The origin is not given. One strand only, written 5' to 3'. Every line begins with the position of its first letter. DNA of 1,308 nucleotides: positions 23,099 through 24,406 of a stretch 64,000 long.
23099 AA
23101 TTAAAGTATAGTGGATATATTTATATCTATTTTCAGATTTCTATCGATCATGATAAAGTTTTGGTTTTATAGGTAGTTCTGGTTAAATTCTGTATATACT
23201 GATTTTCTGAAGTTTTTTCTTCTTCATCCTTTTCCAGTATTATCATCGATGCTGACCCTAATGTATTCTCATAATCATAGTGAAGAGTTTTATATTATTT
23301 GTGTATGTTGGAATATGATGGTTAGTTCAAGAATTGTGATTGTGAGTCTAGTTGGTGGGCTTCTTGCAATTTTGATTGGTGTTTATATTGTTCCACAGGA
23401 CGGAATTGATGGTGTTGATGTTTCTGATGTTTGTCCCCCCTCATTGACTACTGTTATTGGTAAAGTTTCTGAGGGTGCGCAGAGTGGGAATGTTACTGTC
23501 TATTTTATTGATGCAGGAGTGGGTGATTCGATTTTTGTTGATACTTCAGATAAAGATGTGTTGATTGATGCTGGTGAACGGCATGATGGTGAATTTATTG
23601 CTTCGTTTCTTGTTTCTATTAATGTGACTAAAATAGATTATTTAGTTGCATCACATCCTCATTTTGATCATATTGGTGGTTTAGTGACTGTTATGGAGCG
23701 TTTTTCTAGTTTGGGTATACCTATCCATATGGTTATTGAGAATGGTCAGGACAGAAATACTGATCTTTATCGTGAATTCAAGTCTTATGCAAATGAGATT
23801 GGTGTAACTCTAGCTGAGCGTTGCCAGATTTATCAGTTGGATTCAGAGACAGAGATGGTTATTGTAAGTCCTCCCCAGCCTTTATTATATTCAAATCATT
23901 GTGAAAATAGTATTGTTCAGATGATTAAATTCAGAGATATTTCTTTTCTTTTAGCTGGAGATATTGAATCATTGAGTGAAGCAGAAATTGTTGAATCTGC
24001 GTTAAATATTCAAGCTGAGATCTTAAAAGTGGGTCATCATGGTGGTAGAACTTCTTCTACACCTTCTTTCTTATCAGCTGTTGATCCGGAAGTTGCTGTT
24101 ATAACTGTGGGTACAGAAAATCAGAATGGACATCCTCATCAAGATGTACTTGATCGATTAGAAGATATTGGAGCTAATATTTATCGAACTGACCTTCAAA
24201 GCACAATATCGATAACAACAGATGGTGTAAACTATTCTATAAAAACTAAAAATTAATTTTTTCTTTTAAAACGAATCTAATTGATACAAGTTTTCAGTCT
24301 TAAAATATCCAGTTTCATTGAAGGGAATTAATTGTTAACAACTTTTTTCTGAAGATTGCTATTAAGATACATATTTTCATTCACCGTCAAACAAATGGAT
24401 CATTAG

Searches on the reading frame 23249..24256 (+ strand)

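Call 100: search_protein_families(library=pfam, proteins=[window:23249-24256:+], max_evalue=0.00001)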
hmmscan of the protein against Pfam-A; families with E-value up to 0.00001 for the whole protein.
window:23249-24256:+ (335 aa): 1 family
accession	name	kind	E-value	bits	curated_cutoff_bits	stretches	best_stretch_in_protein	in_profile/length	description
PF00753.33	Lactamase_B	-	4.8e-15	56.5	22.7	1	89-285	3-192/196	Metallo-beta-lactamase superfamily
